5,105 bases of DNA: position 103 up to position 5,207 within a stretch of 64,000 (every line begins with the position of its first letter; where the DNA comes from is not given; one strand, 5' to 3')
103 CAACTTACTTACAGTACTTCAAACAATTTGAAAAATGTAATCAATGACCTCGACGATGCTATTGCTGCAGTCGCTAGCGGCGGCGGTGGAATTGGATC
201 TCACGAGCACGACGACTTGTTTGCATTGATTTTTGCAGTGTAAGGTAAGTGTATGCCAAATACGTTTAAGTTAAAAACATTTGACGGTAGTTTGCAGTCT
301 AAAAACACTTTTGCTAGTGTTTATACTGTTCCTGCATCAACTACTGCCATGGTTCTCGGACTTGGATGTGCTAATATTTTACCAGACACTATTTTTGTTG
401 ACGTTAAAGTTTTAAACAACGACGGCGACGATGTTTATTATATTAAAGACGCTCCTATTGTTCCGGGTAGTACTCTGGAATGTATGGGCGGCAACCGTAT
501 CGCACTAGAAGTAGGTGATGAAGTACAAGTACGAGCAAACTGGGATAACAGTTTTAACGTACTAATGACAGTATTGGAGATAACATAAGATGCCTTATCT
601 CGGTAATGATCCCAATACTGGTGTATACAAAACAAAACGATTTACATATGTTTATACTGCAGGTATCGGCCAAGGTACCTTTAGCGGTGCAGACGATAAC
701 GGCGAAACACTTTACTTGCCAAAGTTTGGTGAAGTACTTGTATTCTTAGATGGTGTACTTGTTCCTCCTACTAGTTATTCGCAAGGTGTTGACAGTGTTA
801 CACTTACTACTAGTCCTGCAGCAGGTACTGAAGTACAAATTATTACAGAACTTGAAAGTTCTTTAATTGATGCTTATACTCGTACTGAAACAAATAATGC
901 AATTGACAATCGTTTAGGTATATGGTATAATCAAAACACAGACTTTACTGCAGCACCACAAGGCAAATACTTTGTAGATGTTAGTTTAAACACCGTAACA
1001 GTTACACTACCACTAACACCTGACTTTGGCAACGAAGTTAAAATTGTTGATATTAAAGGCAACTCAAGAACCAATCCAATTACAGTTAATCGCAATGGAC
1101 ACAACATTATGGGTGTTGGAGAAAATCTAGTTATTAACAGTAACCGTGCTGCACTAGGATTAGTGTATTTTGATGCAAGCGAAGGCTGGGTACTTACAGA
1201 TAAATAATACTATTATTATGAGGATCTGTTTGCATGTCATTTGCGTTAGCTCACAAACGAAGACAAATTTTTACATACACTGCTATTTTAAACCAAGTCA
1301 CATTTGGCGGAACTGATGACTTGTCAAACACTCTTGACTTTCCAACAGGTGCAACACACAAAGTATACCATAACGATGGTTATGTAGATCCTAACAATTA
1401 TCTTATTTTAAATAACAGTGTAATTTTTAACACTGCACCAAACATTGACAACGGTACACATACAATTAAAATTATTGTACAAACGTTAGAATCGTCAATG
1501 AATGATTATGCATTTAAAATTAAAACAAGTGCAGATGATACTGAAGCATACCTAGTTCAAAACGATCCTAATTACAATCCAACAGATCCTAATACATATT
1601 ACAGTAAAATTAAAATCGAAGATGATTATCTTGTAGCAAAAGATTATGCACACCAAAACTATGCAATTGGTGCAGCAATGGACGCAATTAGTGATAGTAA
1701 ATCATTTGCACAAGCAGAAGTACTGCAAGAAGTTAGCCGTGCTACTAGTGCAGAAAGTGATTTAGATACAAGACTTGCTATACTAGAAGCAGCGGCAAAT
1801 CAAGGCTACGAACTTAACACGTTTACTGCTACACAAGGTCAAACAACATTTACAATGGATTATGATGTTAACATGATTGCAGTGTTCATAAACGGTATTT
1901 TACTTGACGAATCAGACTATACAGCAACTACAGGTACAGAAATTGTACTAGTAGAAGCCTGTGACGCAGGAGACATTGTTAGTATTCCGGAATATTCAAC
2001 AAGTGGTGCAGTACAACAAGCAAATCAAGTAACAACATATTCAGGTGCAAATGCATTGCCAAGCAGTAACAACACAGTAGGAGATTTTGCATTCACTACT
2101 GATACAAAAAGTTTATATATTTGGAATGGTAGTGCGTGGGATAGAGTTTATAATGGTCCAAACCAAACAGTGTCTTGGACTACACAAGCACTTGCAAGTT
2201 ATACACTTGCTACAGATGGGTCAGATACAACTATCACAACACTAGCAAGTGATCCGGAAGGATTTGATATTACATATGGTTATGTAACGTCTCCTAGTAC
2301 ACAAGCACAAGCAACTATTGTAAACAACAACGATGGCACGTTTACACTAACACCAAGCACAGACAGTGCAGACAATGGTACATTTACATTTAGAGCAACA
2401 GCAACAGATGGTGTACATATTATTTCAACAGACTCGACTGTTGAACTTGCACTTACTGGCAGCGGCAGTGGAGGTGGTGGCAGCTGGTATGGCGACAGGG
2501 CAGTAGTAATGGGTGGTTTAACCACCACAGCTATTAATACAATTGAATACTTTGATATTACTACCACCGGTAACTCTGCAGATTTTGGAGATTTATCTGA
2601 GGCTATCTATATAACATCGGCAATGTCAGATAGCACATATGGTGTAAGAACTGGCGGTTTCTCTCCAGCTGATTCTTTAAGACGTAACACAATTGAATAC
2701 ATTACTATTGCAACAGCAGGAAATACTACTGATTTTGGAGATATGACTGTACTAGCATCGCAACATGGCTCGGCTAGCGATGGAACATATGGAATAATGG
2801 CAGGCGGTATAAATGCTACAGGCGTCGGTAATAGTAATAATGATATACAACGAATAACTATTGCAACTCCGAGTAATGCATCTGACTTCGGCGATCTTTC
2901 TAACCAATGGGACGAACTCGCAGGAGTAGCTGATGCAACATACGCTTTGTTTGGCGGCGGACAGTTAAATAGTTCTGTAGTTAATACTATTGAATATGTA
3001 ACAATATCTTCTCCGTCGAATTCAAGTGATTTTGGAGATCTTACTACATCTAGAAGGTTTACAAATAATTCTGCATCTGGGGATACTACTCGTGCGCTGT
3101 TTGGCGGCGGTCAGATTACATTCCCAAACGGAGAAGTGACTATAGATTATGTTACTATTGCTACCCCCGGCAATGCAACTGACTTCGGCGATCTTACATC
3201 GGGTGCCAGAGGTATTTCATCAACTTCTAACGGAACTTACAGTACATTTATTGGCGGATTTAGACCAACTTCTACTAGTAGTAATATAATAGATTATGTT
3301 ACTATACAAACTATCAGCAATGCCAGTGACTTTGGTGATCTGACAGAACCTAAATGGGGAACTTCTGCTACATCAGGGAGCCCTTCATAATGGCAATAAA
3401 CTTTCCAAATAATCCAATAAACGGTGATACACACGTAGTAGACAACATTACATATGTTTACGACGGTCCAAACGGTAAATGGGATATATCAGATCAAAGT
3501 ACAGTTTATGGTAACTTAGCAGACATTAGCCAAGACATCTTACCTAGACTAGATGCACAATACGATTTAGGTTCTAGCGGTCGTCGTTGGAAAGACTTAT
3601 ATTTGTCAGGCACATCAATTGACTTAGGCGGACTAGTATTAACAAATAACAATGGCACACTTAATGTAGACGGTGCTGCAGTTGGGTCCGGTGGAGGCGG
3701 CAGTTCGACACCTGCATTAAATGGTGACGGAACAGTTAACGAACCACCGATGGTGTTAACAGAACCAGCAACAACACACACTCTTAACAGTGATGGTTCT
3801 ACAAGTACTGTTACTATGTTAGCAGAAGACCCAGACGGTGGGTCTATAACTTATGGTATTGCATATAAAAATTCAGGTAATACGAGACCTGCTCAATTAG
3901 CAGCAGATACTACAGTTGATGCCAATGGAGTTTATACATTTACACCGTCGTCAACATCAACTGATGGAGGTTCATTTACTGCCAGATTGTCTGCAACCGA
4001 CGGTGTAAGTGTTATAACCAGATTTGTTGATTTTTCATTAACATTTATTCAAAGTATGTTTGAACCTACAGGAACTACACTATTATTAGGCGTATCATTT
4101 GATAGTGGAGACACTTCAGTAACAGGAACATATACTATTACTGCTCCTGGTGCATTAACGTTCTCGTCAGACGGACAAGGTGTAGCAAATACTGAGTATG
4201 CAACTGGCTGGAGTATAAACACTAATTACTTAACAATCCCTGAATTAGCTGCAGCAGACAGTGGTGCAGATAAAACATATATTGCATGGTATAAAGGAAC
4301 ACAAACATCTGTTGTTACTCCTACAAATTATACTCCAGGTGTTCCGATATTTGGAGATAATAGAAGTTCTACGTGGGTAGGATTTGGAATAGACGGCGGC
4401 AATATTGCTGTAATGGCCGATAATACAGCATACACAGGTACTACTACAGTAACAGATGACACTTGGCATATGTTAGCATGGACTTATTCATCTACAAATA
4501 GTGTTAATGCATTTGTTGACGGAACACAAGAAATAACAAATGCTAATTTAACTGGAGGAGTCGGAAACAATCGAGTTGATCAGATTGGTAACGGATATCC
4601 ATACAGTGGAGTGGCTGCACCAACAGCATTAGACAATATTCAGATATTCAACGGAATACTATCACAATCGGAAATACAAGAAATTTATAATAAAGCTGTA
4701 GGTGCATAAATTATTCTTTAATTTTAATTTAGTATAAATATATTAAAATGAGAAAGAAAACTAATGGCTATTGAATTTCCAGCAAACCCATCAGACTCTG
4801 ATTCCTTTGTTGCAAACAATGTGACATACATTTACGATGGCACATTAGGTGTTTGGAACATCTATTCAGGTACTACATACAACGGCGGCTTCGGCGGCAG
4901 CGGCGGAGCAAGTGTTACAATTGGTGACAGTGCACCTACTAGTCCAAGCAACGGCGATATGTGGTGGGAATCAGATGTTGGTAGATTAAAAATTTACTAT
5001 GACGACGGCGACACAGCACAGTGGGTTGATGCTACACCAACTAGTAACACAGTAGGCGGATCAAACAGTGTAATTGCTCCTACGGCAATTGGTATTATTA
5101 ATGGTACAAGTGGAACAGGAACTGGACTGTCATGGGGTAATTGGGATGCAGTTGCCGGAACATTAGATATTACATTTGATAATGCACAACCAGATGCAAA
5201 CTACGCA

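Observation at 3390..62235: Fifteen different proteins share one N-terminal module: candidate docking tag for a branched multi-adhesin apparatus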

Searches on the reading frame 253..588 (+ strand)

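Call 7: search_protein_families(library=phrogs, proteins=[window:253-588:+], max_evalue=0.001)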
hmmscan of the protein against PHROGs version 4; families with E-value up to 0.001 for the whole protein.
window:253-588:+ (111 aa): 1 family
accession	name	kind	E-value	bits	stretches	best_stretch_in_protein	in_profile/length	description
phrog_1276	-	unknown function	1.3e-08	35.7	1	11-110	10-111/325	-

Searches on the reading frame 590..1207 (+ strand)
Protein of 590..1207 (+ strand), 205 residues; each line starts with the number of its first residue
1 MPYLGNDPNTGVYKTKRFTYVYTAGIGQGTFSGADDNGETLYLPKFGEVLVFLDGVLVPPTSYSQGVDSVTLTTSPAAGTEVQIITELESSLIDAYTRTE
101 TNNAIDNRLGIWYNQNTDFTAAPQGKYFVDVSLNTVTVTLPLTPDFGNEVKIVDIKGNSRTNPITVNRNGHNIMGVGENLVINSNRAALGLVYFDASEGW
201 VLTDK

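Call 7: search_protein_families(library=phrogs, proteins=[window:590-1207:+], max_evalue=0.001)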
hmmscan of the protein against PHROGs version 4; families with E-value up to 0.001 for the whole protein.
window:590-1207:+ (205 aa): 16 families
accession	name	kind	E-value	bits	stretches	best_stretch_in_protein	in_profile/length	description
phrog_31104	-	unknown function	1.6e-19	71.3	1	116-205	273-363/365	-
phrog_35687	-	unknown function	1.1e-12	48.1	1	65-203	44-178/653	-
phrog_4302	-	unknown function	1.3e-10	41.7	1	115-202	263-350/499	-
phrog_19374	-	tail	1.7e-09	37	1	126-203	98-175/1057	tail protein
phrog_34776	-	other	2.5e-07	29.9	1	127-203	99-175/1013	haemolysin-type calcium binding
phrog_36390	-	tail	2.9e-07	29.8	1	127-203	99-175/1048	tail spike protein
phrog_5939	-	tail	3e-07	30.3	1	113-202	70-161/801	tail protein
phrog_23412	-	tail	6.4e-07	28.4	1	127-203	99-175/1167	tail protein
phrog_7992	-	tail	1.2e-06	28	1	127-203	99-175/1163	tail spike protein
phrog_24578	-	unknown function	7.8e-06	25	1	126-203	98-175/1019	-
phrog_972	-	tail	1.2e-05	24.2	1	112-201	96-187/1246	tail fiber protein proximal subunit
phrog_9383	-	tail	1.5e-05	24.8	1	127-203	101-177/1056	tail protein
phrog_8859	-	unknown function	6.5e-05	23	1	116-202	45-126/400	-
phrog_32314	-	head and packaging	0.00021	20.5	1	125-203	105-183/987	virion structural protein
phrog_9648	-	tail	0.00033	21.8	1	98-169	38-114/152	tail protein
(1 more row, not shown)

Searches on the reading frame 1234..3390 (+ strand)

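Call 7: search_protein_families(library=phrogs, proteins=[window:1234-3390:+], max_evalue=0.001)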
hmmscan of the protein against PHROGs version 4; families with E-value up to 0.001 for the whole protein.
window:1234-3390:+ (718 aa): 2 families
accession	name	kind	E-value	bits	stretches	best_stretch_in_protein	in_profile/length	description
phrog_19111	-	unknown function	1.8e-10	41.2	1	492-627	59-190/443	-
phrog_25416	-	head and packaging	0.0004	21.5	0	195-242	95-146/159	virion structural protein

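Call 21: search_protein_families(library=pfam, proteins=[window:1234-3390:+], max_evalue=0.01)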
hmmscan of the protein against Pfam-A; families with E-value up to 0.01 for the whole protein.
window:1234-3390:+ (718 aa): 2 families
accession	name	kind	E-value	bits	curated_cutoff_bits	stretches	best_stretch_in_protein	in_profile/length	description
PF17892.7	Cadherin_5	-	3.2e-05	24.1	26.5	1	337-405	32-95/98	Cadherin-like domain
PF17963.7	Big_9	-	0.00085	20.6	23.6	1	322-393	10-79/89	Bacterial Ig domain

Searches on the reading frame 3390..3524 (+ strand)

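Call 44: search_protein_families(library=phrogs, proteins=[window:3390-3524:+], max_evalue=1)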
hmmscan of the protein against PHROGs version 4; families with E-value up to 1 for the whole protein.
window:3390-3524:+ (45 aa): 4 families
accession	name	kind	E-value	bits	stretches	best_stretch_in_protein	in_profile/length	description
phrog_17970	-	unknown function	0.04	14.3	1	1-31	1-29/357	-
phrog_3420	-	unknown function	0.041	12.4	1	1-27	2-30/929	-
phrog_3904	-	tail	0.082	12.1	1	8-42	362-396/1086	tail fiber protein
phrog_33894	-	unknown function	0.12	11.9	1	2-34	3-33/727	-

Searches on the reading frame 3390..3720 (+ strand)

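Call 30: search_dna_similar(query=window:3390-3720:+, collection=phages, mode=protein, max_rows=60, max_evalue=0.01, rows=spread)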
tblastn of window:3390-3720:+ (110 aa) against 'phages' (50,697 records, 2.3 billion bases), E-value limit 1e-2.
Records with a match: 6; places in all: 6; records where one place covers at least 80% of the query: 0.
Best place of each record, by identity: <60% 6.
By first word of the organism name: Synechococcus 5; Marine 1.
By host as written in the record: Synechococcus sp. MW02 4; - 1; Synechococcus sp. CRE1902 1.
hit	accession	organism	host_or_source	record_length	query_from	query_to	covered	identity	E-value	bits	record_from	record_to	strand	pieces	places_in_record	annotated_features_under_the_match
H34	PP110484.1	Synechococcus phage MA01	Synechococcus sp. MW02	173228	1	45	41%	40.4%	4e-3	40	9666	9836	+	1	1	hypothetical protein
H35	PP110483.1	Synechococcus phage MA10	Synechococcus sp. MW02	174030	1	45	41%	40.4%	4e-3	40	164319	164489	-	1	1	hypothetical protein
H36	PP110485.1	Synechococcus phage ME01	Synechococcus sp. MW02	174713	1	45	41%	40.4%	4e-3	40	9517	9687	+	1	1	hypothetical protein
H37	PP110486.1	Synechococcus phage MC09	Synechococcus sp. MW02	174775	1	45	41%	40.4%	4e-3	40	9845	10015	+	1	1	hypothetical protein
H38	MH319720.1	Marine virus AG-345-D19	single cell amplified by WGA-X; seawater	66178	39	72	31%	52.9%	5e-3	40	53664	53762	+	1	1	record has no annotation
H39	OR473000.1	Synechococcus phage S-CREM2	Synechococcus sp. CRE1902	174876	1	38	35%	41.0%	6e-3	40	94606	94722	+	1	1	hypothetical protein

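Call 33: get_annotated_region(hit=H39, flank=6000)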
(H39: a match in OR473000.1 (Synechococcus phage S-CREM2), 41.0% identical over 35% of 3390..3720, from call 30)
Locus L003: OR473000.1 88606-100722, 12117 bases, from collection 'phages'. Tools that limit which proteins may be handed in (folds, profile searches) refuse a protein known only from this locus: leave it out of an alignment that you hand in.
description: Synechococcus phage S-CREM2, complete genome.
organism: Synechococcus phage S-CREM2 (NCBI taxid 3075959)
taxonomy: Viruses; Duplodnaviria; Heunggongvirae; Uroviricota; Caudoviricetes; Kyanoviridae
host: Synechococcus sp. CRE1902; source: Changjiang River estuary surface water; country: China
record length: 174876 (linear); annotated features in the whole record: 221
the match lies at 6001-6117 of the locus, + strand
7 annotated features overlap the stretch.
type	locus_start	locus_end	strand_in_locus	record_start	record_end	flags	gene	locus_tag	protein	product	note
CDS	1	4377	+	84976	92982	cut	-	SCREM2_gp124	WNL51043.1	hypothetical protein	-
CDS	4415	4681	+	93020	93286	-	-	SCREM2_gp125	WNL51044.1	hypothetical protein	-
CDS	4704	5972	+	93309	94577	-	-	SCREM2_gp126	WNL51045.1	short tail fiber protein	short tail fiber protein (virion protein)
CDS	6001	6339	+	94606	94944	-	-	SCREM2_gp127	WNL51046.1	hypothetical protein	-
CDS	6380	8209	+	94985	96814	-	-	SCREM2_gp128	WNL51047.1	hypothetical protein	-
CDS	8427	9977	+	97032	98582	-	-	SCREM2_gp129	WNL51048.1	hypothetical protein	-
CDS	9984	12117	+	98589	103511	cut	-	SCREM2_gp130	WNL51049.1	hypothetical protein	-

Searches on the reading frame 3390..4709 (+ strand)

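Call 5: search_protein_families(library=pfam, proteins=[window:3390-4709:+], max_evalue=0.01)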
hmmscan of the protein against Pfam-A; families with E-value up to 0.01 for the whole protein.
window:3390-4709:+ (439 aa): 1 family
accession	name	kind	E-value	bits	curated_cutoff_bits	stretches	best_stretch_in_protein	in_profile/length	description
PF13385.13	Laminin_G_3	-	7.2e-11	42.9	27.6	1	277-430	3-151/151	Concanavalin A-like lectin/glucanases superfamily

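Call 6: search_protein_families(library=phrogs, proteins=[window:3390-4709:+], max_evalue=0.001)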
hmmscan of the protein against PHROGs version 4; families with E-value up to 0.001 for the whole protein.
window:3390-4709:+ (439 aa): 1 family
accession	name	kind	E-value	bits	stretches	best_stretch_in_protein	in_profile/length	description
phrog_36222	-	unknown function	5.2e-06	26.8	1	37-97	56-113/350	-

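Call 45: search_protein_families(library=ncbifam, proteins=[window:3390-4709:+], max_evalue=0.1)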
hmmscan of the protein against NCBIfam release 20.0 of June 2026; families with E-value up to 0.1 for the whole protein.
window:3390-4709:+ (439 aa): 1 family
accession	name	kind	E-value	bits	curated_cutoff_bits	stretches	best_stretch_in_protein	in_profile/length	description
NF052521.1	TafC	equivalog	1.8e-06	27.3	410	1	344-436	269-363/373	TafC family fimbrial protein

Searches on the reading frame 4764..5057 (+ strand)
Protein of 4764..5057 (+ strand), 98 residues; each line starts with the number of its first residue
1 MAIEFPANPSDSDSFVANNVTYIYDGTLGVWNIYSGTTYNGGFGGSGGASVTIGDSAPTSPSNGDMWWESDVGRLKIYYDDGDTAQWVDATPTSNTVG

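Call 111: predict_structure(alignment_id=A5)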
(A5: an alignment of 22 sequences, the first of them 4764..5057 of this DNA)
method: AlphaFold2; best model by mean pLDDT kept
length: 98 residues; sequences in the alignment: 22
mean_pLDDT: 77.5   pTM: 0.44
mean pLDDT of the five models: 77.5, 76.3, 75.5, 73.5, 72.1
residues with pLDDT >= 90: 16; 70-90: 59; 50-70: 9; < 50: 14
segments of 3 or more residues with pLDDT < 50: 37-47, 96-98
pLDDT, mean of each block of 10 residues (from residue 1): 85 87 87 63 46 87 88 87 88 52
secondary structure, 60 per line:
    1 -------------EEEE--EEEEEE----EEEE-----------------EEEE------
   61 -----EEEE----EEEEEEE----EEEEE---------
elements in order: E14-17 E20-25 E30-33 E51-54 E66-69 E74-80 E85-89

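Call 118: search_solved_structures(query=A5, max_evalue=10, show_alignments=5)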
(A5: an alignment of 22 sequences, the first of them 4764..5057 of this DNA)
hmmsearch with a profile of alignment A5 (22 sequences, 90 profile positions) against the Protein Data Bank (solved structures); distinct sequences matched with E-value up to 10: 4.
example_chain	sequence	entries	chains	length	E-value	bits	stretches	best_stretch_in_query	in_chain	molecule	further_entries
7sn4_A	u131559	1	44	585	0.052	17.2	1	10-57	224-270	Flagellin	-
3q7y_A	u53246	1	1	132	0.085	16.5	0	56-88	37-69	De novo designed beta-trefoil architecture with symmetric primary structure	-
4qks_A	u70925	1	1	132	0.48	14.1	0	56-88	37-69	DE NOVO PROTEIN 6XTRP/PV2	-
8ti7_A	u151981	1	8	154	1.3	12.7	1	17-65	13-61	Profilin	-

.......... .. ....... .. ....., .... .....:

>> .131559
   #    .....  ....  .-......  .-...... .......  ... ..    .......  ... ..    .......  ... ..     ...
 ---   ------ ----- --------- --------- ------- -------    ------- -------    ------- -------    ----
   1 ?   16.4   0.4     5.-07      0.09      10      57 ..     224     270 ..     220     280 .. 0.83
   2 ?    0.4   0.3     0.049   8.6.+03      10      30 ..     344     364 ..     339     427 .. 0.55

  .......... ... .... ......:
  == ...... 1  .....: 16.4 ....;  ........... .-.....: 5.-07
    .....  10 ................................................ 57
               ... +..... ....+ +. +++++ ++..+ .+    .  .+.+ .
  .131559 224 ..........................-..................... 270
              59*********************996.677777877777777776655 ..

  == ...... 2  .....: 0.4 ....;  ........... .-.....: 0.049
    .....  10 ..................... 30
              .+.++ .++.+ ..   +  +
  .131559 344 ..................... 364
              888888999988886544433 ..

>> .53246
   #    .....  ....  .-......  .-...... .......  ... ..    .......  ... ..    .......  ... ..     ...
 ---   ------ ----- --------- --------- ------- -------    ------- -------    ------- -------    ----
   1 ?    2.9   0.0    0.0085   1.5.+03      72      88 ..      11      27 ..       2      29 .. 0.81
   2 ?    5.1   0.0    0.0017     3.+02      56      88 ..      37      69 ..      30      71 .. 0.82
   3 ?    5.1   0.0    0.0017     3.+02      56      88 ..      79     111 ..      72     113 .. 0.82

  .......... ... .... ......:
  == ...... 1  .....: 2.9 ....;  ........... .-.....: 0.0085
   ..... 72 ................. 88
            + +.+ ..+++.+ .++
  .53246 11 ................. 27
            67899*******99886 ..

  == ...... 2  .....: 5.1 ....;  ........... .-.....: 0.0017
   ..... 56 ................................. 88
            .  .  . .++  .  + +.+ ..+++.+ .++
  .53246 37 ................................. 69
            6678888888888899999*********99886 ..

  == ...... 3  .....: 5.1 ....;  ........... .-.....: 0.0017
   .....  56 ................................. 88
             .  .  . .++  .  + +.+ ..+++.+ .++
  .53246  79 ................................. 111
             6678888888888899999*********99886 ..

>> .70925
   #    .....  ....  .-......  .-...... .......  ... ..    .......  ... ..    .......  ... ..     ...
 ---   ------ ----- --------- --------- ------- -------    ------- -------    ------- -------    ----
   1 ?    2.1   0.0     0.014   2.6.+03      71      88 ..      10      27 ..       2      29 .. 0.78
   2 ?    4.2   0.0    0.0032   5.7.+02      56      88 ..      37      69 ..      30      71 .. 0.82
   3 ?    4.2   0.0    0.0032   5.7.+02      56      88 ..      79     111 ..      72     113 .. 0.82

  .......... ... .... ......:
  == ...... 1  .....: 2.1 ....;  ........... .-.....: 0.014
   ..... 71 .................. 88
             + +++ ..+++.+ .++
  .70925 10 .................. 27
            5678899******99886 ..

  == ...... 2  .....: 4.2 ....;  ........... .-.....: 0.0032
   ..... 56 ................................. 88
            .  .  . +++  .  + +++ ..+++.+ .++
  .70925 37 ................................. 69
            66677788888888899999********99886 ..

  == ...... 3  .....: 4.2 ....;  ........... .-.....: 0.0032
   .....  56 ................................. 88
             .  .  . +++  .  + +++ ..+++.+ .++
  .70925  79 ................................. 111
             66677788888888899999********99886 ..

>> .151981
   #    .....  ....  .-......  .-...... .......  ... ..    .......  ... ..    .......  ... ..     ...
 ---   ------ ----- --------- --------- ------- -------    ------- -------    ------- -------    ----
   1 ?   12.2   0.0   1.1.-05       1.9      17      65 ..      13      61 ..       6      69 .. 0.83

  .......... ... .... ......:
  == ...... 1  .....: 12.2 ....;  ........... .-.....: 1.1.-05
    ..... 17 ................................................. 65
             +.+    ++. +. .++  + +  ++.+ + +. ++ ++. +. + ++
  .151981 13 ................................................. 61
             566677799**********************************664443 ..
